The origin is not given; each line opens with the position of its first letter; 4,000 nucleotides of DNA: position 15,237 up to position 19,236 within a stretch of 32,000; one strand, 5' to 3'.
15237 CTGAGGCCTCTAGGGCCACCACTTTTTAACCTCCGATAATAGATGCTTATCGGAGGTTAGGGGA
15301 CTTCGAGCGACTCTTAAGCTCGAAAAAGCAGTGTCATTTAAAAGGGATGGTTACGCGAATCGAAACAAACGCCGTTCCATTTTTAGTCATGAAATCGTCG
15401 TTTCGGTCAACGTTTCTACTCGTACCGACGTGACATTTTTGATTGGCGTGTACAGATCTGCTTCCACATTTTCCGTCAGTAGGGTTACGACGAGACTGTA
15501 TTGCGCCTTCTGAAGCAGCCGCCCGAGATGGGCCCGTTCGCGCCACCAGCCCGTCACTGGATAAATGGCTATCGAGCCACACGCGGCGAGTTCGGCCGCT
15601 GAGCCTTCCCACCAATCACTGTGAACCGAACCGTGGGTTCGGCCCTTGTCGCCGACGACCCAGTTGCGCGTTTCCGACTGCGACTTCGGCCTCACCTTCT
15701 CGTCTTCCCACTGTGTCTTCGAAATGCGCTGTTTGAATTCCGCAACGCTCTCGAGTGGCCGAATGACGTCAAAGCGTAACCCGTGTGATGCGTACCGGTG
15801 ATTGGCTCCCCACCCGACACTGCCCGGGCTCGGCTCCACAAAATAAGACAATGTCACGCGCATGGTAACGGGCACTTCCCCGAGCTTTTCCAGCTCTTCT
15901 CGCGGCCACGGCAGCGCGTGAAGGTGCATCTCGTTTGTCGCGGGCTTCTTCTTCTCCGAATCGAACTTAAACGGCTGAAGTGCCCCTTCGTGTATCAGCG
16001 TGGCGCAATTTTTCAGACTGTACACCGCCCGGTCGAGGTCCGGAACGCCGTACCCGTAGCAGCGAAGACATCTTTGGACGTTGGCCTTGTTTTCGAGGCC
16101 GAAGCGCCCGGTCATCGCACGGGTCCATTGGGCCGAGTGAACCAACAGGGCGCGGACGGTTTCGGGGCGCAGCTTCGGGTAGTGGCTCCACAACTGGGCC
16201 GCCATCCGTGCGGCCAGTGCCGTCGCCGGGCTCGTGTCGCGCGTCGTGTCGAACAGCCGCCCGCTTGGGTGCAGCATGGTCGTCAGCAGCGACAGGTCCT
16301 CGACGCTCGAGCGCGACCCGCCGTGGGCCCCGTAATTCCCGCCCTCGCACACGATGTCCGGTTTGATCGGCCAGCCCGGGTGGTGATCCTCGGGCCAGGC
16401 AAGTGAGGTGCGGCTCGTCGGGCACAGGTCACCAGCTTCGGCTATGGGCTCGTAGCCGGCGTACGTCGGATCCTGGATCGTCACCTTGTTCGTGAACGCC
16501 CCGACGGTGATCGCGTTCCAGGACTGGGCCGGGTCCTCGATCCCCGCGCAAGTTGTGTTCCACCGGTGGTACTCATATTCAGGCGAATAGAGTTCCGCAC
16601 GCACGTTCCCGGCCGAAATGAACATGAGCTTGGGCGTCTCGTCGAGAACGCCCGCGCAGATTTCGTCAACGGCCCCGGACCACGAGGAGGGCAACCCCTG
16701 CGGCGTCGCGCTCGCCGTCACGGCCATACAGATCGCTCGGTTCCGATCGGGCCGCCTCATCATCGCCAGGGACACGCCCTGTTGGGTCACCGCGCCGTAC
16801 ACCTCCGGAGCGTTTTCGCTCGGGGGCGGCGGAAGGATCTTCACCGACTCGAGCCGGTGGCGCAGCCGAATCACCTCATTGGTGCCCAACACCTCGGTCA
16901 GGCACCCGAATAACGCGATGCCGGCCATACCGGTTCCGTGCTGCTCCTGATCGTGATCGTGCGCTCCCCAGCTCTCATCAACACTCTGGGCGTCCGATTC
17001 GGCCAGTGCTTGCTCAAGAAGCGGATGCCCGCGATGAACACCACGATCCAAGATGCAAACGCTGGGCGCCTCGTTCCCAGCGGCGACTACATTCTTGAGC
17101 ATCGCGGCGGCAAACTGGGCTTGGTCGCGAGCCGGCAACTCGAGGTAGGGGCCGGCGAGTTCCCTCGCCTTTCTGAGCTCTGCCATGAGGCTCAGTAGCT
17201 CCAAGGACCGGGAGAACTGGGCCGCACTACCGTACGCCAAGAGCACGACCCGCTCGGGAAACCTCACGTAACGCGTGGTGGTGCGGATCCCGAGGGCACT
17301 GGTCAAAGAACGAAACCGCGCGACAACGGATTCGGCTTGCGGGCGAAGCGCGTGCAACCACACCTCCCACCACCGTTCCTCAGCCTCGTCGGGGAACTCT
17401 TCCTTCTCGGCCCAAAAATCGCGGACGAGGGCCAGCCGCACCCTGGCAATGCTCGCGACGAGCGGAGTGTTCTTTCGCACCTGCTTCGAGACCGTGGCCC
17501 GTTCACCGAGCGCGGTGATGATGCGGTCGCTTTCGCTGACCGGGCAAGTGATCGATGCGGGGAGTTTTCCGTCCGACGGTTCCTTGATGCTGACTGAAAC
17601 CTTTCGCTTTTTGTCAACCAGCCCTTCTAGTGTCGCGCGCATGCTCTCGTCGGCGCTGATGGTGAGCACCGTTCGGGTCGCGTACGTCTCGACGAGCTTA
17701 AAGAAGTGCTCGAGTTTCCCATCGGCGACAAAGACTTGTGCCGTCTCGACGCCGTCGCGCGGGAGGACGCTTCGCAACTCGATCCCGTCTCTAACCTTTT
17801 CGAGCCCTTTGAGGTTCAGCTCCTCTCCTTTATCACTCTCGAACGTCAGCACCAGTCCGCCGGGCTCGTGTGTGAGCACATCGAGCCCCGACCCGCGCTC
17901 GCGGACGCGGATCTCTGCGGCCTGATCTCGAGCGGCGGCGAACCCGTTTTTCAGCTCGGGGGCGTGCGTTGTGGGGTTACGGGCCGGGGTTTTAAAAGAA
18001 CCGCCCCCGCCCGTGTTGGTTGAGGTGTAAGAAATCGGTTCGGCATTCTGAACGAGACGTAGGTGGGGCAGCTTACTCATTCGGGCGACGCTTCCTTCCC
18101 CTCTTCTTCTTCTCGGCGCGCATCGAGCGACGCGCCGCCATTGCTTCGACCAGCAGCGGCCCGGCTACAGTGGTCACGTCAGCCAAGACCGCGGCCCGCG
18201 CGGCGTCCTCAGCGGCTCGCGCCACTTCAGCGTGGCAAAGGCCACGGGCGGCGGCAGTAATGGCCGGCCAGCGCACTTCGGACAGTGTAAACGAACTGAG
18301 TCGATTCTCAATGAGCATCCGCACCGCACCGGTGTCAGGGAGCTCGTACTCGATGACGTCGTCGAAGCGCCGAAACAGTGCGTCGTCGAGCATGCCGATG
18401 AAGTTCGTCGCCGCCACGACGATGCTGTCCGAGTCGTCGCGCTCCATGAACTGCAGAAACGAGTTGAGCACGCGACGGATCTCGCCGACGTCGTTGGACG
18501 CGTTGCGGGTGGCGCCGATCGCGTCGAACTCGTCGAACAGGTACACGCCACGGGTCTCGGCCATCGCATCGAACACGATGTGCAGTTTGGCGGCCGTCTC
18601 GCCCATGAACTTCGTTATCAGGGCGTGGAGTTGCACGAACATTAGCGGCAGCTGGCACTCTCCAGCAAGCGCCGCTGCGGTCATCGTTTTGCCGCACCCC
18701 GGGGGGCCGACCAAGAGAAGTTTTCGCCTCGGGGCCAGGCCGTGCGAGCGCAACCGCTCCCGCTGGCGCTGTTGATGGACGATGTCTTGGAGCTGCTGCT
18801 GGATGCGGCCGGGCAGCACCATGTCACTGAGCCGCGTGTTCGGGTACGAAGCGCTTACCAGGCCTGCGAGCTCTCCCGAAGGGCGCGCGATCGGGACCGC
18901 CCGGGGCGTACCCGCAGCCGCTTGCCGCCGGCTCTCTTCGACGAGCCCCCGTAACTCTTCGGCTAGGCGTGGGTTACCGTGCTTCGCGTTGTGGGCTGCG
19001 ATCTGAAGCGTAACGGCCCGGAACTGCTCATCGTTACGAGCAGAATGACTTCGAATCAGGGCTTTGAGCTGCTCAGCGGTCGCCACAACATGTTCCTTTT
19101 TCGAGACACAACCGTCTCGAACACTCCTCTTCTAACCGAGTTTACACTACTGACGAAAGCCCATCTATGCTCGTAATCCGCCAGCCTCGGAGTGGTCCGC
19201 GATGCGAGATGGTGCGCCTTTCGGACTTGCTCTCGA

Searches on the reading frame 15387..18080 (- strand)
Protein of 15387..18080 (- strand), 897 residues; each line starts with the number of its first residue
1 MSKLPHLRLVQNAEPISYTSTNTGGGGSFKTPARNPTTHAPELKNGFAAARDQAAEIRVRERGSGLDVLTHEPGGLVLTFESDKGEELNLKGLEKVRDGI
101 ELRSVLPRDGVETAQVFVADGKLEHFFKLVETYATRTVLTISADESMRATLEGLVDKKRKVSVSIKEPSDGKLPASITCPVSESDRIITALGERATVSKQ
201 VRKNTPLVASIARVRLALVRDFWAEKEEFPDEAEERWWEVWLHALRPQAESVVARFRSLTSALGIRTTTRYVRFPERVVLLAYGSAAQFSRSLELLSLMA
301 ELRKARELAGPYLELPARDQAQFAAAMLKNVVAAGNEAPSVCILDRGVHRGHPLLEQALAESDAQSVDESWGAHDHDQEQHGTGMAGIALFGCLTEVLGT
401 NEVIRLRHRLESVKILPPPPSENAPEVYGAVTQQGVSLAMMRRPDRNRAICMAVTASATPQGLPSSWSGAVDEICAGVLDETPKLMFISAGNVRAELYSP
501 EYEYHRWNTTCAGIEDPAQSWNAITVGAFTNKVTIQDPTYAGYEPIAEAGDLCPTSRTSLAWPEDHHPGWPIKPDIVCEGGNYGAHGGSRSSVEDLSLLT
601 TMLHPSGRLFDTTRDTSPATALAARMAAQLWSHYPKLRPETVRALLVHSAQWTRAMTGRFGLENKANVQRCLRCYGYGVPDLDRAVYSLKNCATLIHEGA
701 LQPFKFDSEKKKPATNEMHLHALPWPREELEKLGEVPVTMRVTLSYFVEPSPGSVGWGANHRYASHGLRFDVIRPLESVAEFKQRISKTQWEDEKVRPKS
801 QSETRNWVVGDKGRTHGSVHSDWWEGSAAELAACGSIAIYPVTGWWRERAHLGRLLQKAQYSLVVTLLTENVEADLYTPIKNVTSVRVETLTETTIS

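Call 26: search_protein_families(library=pfam, proteins=[window:15387-18080:-], max_evalue=0.001)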
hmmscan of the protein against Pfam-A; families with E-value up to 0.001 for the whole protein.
window:15387-18080:- (897 aa): 1 family
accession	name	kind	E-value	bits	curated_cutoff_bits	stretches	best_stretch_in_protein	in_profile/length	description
PF00082.27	Peptidase_S8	-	2.7e-53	181.6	21.8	1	338-678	3-288/288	Subtilase family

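Call 58: search_protein_families(library=padloc, proteins=[window:15387-18080:-], max_evalue=0.001)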
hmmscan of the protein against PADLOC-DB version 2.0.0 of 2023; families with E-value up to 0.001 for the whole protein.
window:15387-18080:- (897 aa): 6 families
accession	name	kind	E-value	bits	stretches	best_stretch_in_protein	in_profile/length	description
PDLC02198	IetS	-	8.1e-33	111.3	2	511-889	424-784/795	-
PDLC04233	IetS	-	4.7e-22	75.9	1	517-889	500-849/855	-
PDLC02197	IetS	-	6.3e-18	62.4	1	239-703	161-579/749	-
PDLC02201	IetS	-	7.7e-12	42.3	1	514-702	406-569/781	-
PDLC02199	IetS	-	2.9e-10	36.9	1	570-685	529-629/826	-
PDLC03014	subtilase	-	4.5e-06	24.4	1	311-653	164-378/391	-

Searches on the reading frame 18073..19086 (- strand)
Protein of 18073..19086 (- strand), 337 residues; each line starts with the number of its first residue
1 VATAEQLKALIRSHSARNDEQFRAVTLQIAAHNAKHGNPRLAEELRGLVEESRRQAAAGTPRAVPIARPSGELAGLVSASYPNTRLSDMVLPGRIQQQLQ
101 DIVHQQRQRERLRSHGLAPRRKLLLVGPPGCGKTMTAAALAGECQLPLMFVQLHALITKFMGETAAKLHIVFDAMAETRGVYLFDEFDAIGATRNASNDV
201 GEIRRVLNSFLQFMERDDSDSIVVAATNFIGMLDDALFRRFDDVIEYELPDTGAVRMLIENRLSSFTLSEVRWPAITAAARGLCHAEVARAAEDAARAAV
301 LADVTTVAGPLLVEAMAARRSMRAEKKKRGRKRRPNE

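Call 26: search_protein_families(library=pfam, proteins=[window:18073-19086:-], max_evalue=0.001)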
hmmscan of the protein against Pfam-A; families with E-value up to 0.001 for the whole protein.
window:18073-19086:- (337 aa): 5 families
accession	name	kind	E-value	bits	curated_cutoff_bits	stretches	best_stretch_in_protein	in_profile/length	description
PF00004.35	AAA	-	5.7e-29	101.7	21.2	1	123-248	1-130/131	ATPase family associated with various cellular activities (AAA)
PF07728.20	AAA_5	-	5.2e-05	23.7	22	1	123-158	2-38/139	AAA domain (dynein-related subfamily)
PF01078.27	Mg_chelatase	-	9.5e-05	22.3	20.3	1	99-141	2-43/207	Magnesium chelatase, subunit ChlI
PF20720.3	nSTAND3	-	0.00025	21.2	27.2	1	119-224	16-108/155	Novel STAND NTPase 3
PF13401.12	AAA_22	-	0.00075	20.3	27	0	123-144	8-29/130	AAA domain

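Call 58: search_protein_families(library=padloc, proteins=[window:18073-19086:-], max_evalue=0.001)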
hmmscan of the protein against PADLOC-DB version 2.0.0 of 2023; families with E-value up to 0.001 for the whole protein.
window:18073-19086:- (337 aa): 8 families
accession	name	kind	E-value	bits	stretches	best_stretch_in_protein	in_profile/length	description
PDLC02196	IetA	-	5.1e-69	231.5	1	2-328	2-330/374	-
PDLC04232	IetA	-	4.3e-64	215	1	1-324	1-321/330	-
PDLC02195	IetA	-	3.1e-55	186.1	1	63-318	80-335/395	-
PDLC04231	IetA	-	9.9e-35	118.6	1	1-262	1-259/262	-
PDLC00915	TRIP13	-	1.1e-13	49.2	1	89-294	31-252/302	TRIP13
PDLC00914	TRIP13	-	1.9e-12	45.2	1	123-275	74-243/302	TRIP13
PDLC03838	DolB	-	5.2e-06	23.9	0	123-190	169-241/375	-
PDLC04140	mad8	-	6.7e-05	20.5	1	117-162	24-67/314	mads_8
